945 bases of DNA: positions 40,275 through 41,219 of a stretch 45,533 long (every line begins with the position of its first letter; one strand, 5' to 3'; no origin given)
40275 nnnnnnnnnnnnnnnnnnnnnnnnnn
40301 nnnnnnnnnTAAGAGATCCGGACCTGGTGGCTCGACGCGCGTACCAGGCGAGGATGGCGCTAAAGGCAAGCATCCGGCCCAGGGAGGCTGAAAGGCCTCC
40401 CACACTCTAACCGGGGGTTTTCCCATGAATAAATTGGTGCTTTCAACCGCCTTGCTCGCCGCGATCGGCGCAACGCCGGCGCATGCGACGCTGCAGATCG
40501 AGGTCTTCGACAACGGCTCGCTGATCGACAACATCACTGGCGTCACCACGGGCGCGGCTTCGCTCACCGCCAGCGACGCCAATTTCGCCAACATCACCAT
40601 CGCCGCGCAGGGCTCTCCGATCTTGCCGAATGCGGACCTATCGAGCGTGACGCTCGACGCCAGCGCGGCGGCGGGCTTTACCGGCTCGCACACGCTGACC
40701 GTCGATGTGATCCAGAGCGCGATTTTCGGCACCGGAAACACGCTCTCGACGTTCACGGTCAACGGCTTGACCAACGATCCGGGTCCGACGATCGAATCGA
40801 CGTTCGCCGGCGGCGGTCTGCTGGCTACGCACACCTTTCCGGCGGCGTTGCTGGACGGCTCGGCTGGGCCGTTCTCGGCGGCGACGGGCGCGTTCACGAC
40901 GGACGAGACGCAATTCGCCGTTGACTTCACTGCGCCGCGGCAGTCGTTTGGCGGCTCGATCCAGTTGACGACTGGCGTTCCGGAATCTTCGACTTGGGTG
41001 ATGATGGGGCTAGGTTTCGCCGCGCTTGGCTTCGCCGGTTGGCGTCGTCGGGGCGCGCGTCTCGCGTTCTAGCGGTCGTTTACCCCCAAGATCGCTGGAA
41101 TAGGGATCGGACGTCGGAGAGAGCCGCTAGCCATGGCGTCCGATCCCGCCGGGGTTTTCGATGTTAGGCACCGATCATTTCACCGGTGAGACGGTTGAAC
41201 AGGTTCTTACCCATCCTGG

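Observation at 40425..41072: Phage-encoded PEP-CTERM secreted protein between terminase and portal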

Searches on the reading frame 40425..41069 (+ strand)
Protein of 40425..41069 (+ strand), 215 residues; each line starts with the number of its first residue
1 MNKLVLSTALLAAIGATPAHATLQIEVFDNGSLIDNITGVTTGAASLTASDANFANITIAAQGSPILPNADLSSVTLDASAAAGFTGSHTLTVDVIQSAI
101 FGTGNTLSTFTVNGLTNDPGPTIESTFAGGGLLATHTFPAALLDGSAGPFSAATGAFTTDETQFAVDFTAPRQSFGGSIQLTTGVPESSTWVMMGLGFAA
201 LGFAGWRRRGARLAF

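Call 3: search_protein_families(library=ncbifam, proteins=[window:40425-41069:+], max_evalue=10)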
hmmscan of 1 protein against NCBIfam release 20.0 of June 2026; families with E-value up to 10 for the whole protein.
window:40425-41069:+ (215 aa): 9 families
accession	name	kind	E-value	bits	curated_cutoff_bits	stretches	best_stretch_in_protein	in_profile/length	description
NF038126.1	PEP_CTERM_FxDxF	subfamily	2.6e-07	31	50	1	44-208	4-165/165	FxDxF family PEP-CTERM protein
NF038119.1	PEP_CTERM_MHFG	equivalog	0.00022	21.6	100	1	174-209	225-260/260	MHFG family PEP-CTERM protein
NF038120.1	PEP_CTERM_QFxxD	subfamily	0.00031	20.7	80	1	133-209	152-215/215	NF038120 family PEP-CTERM protein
TIGR02595.1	PEP_CTERM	domain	0.00052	20.7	16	1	185-209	1-22/24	PEP-CTERM sorting domain-containing protein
NF035944.1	PEPxxWA-CTERM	domain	0.0011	18.8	35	1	185-209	1-24/24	PEPxxWA-CTERM sorting domain-containing protein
NF038129.1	PEP_NF038129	equivalog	0.002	18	65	1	39-208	36-194/194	NF038129 family PEP-CTERM protein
NF038118.1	PEP_CTERM_CCXG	equivalog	0.0041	16.8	90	1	161-204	153-195/199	CCXG family PEP-CTERM protein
NF038125.1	PEP_CTERM_THxN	subfamily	0.07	12.7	85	1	173-205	211-243/246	THxN family PEP-CTERM protein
NF011776.0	PRK15239.1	equivalog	2.4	8.1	230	0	1-116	1-124/197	putative fimbrial protein StaA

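Call 4: search_protein_families(library=pfam, proteins=[window:40425-41069:+], max_evalue=0.1)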
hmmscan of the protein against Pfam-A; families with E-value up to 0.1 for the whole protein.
window:40425-41069:+ (215 aa): 1 family
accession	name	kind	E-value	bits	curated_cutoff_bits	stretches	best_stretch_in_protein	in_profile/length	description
PF07589.16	PEP-CTERM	-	0.0015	19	20.7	1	185-209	2-24/24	PEP-CTERM motif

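Call 8: search_dna_similar(query=window:40425-41069:+, collection=phages, mode=protein, max_evalue=1, max_rows=20)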
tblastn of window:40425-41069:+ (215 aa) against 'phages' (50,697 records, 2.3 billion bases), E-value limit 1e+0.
No match.

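Call 10: find_homologous_proteins(query=window:40425-41069:+, max_evalue=0.001)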
Query window:40425-41069:+ (215 aa): 229 proteins with E <= 0.001 among 3273 candidates; the best 120 are listed.
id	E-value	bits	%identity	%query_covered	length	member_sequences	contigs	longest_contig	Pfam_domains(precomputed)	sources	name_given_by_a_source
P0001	8.4e-128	442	100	100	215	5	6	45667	-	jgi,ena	jgi:hypothetical protein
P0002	3.0e-124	430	97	100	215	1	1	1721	-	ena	-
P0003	3.9e-115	401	89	100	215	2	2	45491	-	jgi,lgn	jgi:hypothetical protein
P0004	1.2e-110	386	85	100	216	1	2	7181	PF07589.17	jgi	jgi:hypothetical protein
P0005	2.5e-110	385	85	100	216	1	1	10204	PF07589.17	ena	-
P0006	9.1e-108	377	87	99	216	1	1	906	-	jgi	-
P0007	4.5e-106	371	84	100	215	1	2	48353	PF07589.17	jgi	jgi:hypothetical protein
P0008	6.5e-106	371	86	92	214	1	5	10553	PF07589.17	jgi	jgi:hypothetical protein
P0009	1.1e-105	370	86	91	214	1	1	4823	PF07589.17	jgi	jgi:PEP-CTERM motif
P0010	1.2e-105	370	86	91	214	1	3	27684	PF07589.17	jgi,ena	jgi:hypothetical protein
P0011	1.7e-105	369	85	92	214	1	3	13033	PF07589.17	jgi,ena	jgi:hypothetical protein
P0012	2.3e-105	369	84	100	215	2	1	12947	PF07589.17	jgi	jgi:hypothetical protein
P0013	2.6e-105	369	85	92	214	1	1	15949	PF07589.17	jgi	-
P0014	3.0e-105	368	85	92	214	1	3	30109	PF07589.17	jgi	jgi:hypothetical protein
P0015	4.8e-105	368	85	91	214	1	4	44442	PF07589.17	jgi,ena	-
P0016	5.0e-105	368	85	91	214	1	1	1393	PF07589.17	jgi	jgi:hypothetical protein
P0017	5.6e-105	368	85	91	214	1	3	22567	PF07589.17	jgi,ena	-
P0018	5.7e-105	368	85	100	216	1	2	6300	PF07589.17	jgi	jgi:PEP-CTERM motif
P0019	6.0e-105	367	87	91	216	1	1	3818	PF07589.17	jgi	jgi:hypothetical protein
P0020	8.0e-105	367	85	92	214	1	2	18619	PF07589.17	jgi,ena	jgi:hypothetical protein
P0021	9.1e-105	367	85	91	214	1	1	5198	PF07589.17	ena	-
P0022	1.5e-104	366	85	91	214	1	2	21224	PF07589.17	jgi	jgi:hypothetical protein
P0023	1.8e-104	366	84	100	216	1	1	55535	PF07589.17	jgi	jgi:hypothetical protein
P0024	2.3e-104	366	83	100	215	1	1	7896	PF07589.17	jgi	jgi:hypothetical protein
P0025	3.5e-104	365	85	91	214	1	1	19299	PF07589.17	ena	-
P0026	1.3e-103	363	85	93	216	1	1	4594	PF07589.17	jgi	jgi:PEP-CTERM motif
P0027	4.4e-103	361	83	100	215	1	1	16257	PF07589.17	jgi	jgi:PEP-CTERM motif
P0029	5.2e-102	358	82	99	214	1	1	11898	PF07589.17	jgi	jgi:PEP-CTERM motif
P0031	1.0e-101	357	83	98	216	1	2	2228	PF07589.17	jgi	jgi:hypothetical protein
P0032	1.2e-101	357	81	97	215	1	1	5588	PF07589.17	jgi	jgi:hypothetical protein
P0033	1.2e-101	357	84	88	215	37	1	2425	PF07589.17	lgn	-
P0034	2.3e-101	356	80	100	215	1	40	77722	PF07589.17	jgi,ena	jgi:hypothetical protein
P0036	4.9e-101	355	82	100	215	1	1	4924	PF07589.17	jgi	jgi:hypothetical protein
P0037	5.2e-101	355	80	100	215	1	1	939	PF07589.17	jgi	jgi:hypothetical protein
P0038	1.2e-100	353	82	100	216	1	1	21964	PF07589.17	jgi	jgi:hypothetical protein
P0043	3.9e-100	352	82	97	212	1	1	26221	PF07589.17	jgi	jgi:hypothetical protein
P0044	4.1e-100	352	82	88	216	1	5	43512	PF07589.17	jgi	jgi:PEP-CTERM motif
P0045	4.3e-100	352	84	90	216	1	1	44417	PF07589.17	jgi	-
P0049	1.0e-99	350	78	99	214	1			PF07589.17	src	-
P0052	6.9e-99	348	82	91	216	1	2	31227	PF07589.17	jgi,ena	jgi:hypothetical protein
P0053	9.1e-99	347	79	100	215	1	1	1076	PF07589.17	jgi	jgi:hypothetical protein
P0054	1.9e-98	346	80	100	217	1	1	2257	PF07589.17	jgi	jgi:hypothetical protein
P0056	2.5e-98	346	83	88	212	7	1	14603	PF07589.17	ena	-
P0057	3.0e-98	346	81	97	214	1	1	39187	PF07589.17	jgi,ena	jgi:hypothetical protein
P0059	3.4e-98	345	82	88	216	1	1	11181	PF07589.17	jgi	jgi:hypothetical protein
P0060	4.1e-98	345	80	98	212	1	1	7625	PF07589.17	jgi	jgi:hypothetical protein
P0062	1.3e-97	344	77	100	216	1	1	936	PF07589.17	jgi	jgi:hypothetical protein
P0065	2.9e-97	342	82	88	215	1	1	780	PF07589.17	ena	-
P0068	4.5e-97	342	79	98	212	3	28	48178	PF07589.17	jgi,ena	jgi:hypothetical protein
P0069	4.8e-97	342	81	92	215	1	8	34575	PF07589.17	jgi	jgi:hypothetical protein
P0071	5.5e-97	341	79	97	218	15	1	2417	PF07589.17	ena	-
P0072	6.3e-97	341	81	88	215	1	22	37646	PF07589.17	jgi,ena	jgi:hypothetical protein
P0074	1.2e-96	340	81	88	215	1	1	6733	PF07589.17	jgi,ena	jgi:hypothetical protein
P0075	1.2e-96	340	81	90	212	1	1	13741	PF07589.17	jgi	jgi:PEP-CTERM motif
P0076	1.4e-96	340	81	88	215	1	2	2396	PF07589.17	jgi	jgi:hypothetical protein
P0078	1.5e-96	340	81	88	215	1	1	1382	PF07589.17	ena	-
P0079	1.5e-96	340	82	94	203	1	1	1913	PF07589.17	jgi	-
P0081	1.6e-96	340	81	88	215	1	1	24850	PF07589.17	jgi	jgi:hypothetical protein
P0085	2.1e-96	340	78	100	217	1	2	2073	PF07589.17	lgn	-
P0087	2.4e-96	339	81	88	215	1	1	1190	PF07589.17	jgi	-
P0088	2.6e-96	339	80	92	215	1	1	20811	PF07589.17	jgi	jgi:hypothetical protein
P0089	3.0e-96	339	81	90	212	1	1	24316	PF07589.17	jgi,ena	jgi:hypothetical protein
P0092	6.7e-96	338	81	94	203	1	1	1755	PF07589.17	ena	-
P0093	6.9e-96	338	81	88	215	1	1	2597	PF07589.17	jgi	jgi:hypothetical protein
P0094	7.4e-96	338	80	88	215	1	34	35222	PF07589.17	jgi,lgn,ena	jgi:hypothetical protein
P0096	1.0e-95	337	80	88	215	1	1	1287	PF07589.17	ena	-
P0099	1.6e-95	337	81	94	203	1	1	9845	PF07589.17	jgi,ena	-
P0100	3.8e-95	336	80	88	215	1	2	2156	PF07589.17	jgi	jgi:hypothetical protein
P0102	4.0e-95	335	79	88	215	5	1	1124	PF07589.17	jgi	jgi:hypothetical protein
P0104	6.0e-95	335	78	100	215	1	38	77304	PF07589.17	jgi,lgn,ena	jgi:hypothetical protein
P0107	9.5e-95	334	80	88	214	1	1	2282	PF07589.17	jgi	jgi:hypothetical protein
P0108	1.1e-94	334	79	88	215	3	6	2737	PF07589.17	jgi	jgi:hypothetical protein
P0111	2.4e-94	333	77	99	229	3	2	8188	PF07589.17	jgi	jgi:hypothetical protein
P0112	3.0e-94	333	78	100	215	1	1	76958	PF07589.17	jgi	jgi:hypothetical protein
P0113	5.5e-94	332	78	100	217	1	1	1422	PF07589.17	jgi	-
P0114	6.5e-94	331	75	99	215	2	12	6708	PF07589.17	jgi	jgi:hypothetical protein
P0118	1.3e-93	330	75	100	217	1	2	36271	PF07589.17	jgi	jgi:hypothetical protein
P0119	1.5e-93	330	78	99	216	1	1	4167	PF07589.17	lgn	-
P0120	2.9e-93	329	76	99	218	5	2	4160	PF07589.17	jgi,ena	-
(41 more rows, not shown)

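Call 11: find_encoding_contigs(protein=P0034, flank=10000, max_places=4)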
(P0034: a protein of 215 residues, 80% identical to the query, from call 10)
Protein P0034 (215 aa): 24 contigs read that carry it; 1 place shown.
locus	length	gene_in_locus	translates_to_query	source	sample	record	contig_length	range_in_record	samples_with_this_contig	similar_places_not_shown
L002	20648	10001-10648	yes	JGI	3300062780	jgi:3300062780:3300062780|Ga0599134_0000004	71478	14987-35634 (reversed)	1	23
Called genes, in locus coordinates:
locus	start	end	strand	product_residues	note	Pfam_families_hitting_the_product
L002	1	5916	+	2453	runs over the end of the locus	PF18013:Phage_lysozyme2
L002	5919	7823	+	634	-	-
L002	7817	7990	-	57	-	-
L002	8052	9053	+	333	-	PF07484:Collar (weak)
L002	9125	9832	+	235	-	-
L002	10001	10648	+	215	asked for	PF07589:PEP_exosort_dom (weak)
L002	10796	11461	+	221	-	-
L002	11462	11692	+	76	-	-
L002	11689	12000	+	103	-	-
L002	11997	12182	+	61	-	PF11752:DUF3309 (weak)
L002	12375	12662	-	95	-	-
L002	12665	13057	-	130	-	-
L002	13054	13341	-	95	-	-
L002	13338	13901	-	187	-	-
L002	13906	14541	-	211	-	-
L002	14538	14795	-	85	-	-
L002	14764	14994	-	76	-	-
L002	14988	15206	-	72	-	-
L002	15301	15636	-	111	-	-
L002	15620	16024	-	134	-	-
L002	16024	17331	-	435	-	PF03837:RecT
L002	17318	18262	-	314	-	PF09588:YqaJ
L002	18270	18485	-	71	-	-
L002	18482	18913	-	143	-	-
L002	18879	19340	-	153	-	-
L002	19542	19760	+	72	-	PF01381:HTH_3 (weak), PF13443:HTH_26 (weak)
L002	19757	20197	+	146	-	-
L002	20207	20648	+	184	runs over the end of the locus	-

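Call 12: find_encoding_contigs(protein=P0003, flank=10000, max_places=3)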
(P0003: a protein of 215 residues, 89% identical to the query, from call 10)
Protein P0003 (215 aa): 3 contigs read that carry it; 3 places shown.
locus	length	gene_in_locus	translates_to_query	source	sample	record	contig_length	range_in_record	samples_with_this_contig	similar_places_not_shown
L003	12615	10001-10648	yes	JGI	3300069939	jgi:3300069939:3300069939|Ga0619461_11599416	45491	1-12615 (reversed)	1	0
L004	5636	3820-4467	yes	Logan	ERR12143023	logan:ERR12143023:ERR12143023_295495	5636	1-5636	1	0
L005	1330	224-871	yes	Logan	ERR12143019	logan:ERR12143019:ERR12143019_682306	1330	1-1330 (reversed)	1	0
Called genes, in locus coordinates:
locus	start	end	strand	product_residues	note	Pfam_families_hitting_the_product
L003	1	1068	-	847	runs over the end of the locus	PF19263:DUF5906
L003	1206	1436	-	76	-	-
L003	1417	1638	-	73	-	-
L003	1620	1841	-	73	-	-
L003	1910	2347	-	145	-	-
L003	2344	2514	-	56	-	-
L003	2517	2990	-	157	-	-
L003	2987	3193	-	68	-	-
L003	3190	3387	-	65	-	PF13443:HTH_26 (weak), PF01381:HTH_3, PF13560:HTH_31 (weak)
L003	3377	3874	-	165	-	-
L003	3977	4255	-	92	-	-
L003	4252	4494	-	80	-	-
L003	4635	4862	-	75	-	-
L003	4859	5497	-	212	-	-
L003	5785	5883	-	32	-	-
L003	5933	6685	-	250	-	PF17338:GP88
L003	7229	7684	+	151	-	-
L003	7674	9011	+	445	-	-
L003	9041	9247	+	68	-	-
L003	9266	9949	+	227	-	-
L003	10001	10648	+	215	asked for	-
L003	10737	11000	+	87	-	-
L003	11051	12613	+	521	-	?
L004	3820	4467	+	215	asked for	-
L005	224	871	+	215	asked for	-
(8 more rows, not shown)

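Call 14: find_related_loci(query=A1, collection=genome_contigs, flank=10000)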
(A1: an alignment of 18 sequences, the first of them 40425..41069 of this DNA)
Query A1 (215 aa) in genome_contigs; peptide patterns used: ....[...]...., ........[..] (x = any residue, [..] = any of these).
41 stretches matched a pattern, but none encodes a relative of the query by tblastn (E <= 1e-3).

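Call 15: find_related_loci(query=A1, collection=viral_contigs, flank=10000)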
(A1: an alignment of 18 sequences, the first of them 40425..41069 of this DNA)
Query A1 (215 aa) in viral_contigs; peptide patterns used: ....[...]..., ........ (x = any residue, [..] = any of these).
106 stretches matched a pattern; 66 encode a relative of the query (tblastn E <= 1e-3); 65 distinct loci.
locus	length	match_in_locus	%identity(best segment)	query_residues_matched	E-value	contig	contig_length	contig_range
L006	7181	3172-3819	85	1-215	3e-111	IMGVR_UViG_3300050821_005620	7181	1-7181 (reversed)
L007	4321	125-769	88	1-215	9e-112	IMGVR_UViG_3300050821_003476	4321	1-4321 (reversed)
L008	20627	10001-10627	84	1-209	1e-110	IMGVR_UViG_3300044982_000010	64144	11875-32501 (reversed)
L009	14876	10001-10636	81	1-212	2e-108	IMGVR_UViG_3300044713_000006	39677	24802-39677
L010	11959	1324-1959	81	1-212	1e-108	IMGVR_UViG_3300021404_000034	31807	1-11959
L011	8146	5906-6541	81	1-212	1e-107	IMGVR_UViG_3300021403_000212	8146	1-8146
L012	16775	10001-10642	81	1-213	1e-107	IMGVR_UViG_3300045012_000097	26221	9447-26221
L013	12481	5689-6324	81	1-212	5e-107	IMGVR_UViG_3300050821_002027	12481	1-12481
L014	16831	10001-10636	81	1-212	5e-107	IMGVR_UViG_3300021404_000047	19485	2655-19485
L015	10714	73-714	80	1-213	3e-107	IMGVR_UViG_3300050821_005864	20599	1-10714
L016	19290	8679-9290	83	1-205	2e-106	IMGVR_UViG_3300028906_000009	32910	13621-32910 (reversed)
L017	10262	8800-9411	83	1-205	2e-106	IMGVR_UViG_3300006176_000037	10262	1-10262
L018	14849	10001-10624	81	1-209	6e-105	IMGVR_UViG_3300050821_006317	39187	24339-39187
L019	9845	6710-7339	80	1-211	5e-105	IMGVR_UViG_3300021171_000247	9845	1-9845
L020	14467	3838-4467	79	1-211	3e-104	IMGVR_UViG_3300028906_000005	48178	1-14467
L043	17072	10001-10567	83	24-212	8e-100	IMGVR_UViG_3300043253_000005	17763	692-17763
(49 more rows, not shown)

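Call 22: search_protein_families(library=phrogs, proteins=[window:40425-41069:+], max_evalue=0.001)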
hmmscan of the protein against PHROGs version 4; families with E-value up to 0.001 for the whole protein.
window:40425-41069:+ (215 aa): 0 families

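Call 32: predict_structure(alignment_id=A1)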
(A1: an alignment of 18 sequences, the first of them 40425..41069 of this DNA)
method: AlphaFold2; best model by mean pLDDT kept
length: 215 residues; sequences in the alignment: 18
mean_pLDDT: 64.0   pTM: 0.58
mean pLDDT of the five models: 64.0, 45.3, 39.8, 38.7, 35.8
residues with pLDDT >= 90: 0; 70-90: 76; 50-70: 127; < 50: 12
segments of 3 or more residues with pLDDT < 50: 66-71
pLDDT, mean of each block of 10 residues (from residue 1): 56 54 77 80 68 77 52 59 74 69 52 55 70 71 57 57 72 58 54 71 70 48
secondary structure, 60 per line:
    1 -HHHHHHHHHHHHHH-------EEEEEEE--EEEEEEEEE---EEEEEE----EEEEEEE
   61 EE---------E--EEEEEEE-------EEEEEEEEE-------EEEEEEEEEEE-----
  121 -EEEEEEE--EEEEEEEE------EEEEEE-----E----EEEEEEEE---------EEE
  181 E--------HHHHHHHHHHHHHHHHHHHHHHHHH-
elements in order: H2-15 E23-29 E32-40 E44-49 E54-62 E75-81 E89-97 E105-115 E122-128 E131-138 E145-150 E161-168 E178-181 H190-214

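Call 33: search_protein_representatives(alignment_id=A1)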
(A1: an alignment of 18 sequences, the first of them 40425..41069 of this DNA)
Query: 18 sequences, 216 profile positions. Proteins with E-value up to 0.001 (for the whole library): 877; up to 1e-10: 106; up to 1e-30: 17. The best 150 are listed.
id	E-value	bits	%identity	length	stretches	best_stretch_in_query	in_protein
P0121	8.0e-82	290.2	-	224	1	1-213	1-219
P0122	5.6e-73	261.3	-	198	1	1-135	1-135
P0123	1.5e-54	201.1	-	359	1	24-161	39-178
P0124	7.2e-52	192.3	-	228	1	1-212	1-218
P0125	2.0e-51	190.9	-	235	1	4-214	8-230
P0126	1.8e-50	187.8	-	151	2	1-82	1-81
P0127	6.5e-45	169.6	-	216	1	4-211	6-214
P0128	6.6e-44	166.3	-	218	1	13-209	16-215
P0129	6.5e-43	163.0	-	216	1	1-211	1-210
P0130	1.2e-42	162.2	-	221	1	1-210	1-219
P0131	1.1e-41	159.0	-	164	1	8-115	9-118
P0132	2.2e-38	148.2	-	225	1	1-211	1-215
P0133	3.3e-35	137.9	-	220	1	4-210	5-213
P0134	5.3e-35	137.2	-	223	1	1-212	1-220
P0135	1.3e-33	132.6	-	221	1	8-208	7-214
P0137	2.3e-31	125.3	-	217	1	1-209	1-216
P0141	1.5e-28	116.1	-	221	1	1-210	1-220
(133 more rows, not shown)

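Call 35: list_cluster_members(proteins=[P0121, P0124, P0125, P0127, P0129, P0130, P0132, P0133, P0137, P0141])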
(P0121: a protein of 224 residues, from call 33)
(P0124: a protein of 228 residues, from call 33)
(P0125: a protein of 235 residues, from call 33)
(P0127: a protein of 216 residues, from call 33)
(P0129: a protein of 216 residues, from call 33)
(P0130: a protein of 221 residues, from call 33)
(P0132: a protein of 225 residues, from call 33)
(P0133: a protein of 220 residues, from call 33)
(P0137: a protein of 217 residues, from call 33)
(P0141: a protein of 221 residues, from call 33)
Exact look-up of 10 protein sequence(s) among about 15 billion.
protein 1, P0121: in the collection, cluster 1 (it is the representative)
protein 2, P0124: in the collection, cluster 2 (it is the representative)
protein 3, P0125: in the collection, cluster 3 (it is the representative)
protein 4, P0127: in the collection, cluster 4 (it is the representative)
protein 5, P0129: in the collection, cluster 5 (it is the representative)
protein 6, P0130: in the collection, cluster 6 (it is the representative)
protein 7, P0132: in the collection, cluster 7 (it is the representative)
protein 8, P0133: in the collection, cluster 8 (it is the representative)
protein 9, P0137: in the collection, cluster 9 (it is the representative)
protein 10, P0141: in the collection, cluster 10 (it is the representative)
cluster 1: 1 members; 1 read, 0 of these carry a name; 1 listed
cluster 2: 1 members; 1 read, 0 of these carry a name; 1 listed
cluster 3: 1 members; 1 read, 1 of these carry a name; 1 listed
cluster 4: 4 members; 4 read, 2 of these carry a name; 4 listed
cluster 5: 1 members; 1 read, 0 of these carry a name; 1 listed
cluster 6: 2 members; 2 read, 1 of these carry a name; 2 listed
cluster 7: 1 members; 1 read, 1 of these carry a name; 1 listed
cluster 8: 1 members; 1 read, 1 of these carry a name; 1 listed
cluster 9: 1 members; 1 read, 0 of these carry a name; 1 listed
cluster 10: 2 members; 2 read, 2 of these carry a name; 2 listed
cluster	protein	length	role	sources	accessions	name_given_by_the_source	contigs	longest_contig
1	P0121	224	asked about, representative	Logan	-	-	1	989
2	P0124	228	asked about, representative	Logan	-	-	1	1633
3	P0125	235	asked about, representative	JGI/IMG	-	hypothetical protein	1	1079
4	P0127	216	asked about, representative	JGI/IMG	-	hypothetical protein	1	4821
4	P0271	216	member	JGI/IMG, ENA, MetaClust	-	\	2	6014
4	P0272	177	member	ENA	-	-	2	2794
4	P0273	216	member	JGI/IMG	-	-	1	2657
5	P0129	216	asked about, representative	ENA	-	-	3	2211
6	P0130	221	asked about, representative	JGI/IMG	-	hypothetical protein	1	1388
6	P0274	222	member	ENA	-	-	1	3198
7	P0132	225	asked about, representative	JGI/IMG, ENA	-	hypothetical protein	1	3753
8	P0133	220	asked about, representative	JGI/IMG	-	PEP-CTERM motif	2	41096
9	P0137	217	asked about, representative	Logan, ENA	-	-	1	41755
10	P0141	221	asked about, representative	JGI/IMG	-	hypothetical protein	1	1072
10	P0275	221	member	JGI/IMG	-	hypothetical protein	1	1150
